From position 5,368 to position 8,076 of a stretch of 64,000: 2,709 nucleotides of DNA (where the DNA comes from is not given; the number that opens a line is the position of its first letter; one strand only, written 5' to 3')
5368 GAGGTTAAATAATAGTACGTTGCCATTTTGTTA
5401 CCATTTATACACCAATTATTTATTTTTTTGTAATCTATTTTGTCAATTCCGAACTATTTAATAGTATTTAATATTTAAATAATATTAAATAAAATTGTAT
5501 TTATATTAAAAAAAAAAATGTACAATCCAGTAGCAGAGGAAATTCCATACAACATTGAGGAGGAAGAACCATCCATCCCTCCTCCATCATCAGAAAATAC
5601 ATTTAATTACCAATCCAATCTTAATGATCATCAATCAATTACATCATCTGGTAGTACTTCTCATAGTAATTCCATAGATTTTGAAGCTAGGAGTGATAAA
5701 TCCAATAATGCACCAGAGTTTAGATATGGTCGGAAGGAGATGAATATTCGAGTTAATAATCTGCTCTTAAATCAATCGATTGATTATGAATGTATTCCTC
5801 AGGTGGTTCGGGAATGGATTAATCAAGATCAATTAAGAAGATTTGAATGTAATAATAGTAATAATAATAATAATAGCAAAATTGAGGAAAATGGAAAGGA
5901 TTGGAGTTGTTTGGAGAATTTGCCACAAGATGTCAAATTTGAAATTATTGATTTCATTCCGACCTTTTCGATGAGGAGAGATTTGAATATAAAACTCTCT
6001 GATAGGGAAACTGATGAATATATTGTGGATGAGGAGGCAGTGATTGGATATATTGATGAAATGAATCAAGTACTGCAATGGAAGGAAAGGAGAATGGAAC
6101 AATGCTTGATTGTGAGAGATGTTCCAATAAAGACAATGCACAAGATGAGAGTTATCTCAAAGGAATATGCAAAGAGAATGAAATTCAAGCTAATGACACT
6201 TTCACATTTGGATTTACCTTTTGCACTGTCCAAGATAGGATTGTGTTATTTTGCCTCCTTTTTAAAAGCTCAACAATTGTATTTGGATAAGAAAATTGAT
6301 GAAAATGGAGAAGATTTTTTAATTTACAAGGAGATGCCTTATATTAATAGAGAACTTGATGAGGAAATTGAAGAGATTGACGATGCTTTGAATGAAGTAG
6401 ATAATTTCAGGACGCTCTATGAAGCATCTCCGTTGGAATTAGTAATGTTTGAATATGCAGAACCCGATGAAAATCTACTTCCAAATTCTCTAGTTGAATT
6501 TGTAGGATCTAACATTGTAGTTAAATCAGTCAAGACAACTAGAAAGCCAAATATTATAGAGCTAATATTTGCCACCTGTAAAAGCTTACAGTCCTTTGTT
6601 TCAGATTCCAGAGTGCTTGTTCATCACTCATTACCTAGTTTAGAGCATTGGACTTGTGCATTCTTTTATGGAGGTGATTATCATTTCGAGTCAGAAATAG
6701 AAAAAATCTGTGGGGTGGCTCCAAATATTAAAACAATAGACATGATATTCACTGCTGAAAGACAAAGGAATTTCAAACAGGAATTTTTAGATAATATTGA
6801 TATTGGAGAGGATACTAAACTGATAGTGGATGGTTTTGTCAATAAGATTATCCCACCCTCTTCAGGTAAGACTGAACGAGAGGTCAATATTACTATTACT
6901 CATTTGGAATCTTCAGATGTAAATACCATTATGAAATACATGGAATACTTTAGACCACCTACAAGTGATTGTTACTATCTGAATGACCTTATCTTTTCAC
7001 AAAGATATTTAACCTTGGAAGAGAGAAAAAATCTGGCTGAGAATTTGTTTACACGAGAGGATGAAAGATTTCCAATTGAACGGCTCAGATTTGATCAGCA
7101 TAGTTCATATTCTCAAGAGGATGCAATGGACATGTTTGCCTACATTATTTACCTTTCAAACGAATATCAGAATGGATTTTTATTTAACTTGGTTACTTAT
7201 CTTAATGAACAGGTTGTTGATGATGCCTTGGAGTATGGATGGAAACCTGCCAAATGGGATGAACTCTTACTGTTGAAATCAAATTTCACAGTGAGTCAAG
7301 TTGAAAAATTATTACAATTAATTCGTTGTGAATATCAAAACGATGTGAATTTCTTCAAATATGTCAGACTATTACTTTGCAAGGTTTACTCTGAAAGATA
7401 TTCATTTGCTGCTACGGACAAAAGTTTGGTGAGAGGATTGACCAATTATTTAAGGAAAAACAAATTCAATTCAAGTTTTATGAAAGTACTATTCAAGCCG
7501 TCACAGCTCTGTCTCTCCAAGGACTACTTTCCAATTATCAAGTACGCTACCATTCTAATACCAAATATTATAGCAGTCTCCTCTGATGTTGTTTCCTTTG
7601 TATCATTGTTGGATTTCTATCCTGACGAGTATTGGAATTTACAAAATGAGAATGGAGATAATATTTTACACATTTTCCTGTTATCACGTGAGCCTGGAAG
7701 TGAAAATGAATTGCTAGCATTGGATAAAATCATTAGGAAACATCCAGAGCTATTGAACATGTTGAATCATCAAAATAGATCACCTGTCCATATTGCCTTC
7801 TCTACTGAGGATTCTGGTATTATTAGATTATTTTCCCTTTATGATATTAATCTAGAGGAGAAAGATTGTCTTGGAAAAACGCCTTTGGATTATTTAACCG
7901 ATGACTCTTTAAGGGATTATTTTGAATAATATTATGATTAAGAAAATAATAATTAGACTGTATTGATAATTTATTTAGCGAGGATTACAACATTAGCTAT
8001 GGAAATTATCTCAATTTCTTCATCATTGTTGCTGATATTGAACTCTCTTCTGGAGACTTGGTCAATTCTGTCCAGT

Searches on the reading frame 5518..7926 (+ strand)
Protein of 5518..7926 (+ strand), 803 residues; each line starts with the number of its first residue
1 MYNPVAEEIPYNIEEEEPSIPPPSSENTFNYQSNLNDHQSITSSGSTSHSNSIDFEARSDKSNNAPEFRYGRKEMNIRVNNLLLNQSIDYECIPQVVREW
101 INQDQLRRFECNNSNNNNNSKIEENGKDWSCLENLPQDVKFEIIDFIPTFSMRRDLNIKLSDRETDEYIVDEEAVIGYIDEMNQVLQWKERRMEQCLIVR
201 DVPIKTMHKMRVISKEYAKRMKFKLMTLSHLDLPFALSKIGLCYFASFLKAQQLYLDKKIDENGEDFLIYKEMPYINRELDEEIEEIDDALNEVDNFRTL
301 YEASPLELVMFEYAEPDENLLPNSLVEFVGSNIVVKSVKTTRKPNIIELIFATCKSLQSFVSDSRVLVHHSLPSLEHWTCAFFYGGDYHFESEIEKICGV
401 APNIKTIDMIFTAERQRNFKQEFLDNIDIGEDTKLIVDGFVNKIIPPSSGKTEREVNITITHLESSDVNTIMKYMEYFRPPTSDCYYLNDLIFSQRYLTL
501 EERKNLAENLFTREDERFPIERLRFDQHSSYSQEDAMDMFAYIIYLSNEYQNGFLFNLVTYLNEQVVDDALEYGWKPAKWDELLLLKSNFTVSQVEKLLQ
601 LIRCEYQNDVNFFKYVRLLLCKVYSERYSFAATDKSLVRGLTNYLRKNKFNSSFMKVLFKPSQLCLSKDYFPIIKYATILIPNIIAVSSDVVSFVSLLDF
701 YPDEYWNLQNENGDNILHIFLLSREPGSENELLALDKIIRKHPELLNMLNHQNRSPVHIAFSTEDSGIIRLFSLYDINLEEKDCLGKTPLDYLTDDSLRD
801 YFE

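Call 11: list_cluster_members(proteins=[window:5518-7926:+, window:14152-15642:+, window:23690-25303:+, window:25456-27870:-, window:34728-37118:+, window:43506-45347:+, window:47697-48752:+, window:40252-41289:-, window:22100-23197:+, window:46931-47464:+])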
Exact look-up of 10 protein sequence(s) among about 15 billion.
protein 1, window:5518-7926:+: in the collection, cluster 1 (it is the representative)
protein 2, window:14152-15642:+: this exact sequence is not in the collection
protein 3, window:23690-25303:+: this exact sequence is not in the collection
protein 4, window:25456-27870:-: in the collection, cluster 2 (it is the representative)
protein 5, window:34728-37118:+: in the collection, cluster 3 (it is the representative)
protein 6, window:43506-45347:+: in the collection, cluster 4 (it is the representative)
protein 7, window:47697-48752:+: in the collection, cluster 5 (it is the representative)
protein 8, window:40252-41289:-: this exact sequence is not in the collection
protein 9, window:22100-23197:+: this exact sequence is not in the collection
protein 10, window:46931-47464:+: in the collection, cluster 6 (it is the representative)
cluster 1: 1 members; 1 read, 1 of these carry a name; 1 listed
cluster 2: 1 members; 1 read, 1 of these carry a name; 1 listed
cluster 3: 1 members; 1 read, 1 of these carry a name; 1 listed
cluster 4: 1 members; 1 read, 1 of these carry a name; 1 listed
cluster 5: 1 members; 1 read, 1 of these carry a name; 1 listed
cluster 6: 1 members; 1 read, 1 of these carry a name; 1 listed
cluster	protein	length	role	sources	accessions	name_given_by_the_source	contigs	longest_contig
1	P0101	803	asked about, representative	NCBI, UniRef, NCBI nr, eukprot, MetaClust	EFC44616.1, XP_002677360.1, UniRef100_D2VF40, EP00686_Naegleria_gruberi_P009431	predicted protein [Naegleria gruberi] | Predicted protein n=1 Tax=Naegleria gruberi TaxID=5762 RepID=D2VF40_NAEGR | uncharacterized protein NAEGRDRAFT_49024 [Naegleria gruberi]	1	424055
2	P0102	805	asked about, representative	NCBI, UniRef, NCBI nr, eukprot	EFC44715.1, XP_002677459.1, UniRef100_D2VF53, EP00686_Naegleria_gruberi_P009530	predicted protein [Naegleria gruberi] | Predicted protein n=1 Tax=Naegleria gruberi TaxID=5762 RepID=D2VF53_NAEGR | uncharacterized protein NAEGRDRAFT_49032 [Naegleria gruberi]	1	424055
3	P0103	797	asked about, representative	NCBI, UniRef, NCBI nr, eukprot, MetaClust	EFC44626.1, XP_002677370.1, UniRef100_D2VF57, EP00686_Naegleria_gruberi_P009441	predicted protein [Naegleria gruberi] | Predicted protein n=1 Tax=Naegleria gruberi TaxID=5762 RepID=D2VF57_NAEGR | uncharacterized protein NAEGRDRAFT_49036 [Naegleria gruberi]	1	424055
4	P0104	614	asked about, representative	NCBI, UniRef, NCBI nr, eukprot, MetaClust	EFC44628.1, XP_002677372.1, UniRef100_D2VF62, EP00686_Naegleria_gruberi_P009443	Hypothetical protein NAEGRDRAFT_49040 [Naegleria gruberi] | Uncharacterized protein n=1 Tax=Naegleria gruberi TaxID=5762 RepID=D2VF62_NAEGR | uncharacterized protein NAEGRDRAFT_49040 [Naegleria gruberi]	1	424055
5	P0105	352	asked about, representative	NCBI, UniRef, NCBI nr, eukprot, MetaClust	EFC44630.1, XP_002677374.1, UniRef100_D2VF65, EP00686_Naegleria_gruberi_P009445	predicted protein [Naegleria gruberi] | Predicted protein n=1 Tax=Naegleria gruberi TaxID=5762 RepID=D2VF65_NAEGR | uncharacterized protein NAEGRDRAFT_67516 [Naegleria gruberi]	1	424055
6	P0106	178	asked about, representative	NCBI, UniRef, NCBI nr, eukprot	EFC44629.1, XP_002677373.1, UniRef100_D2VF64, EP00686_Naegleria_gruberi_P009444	predicted protein [Naegleria gruberi] | Predicted protein n=1 Tax=Naegleria gruberi TaxID=5762 RepID=D2VF64_NAEGR | uncharacterized protein NAEGRDRAFT_67515 [Naegleria gruberi]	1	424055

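Call 12: find_encoding_contigs(protein=P0104, flank=6000, max_places=3)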
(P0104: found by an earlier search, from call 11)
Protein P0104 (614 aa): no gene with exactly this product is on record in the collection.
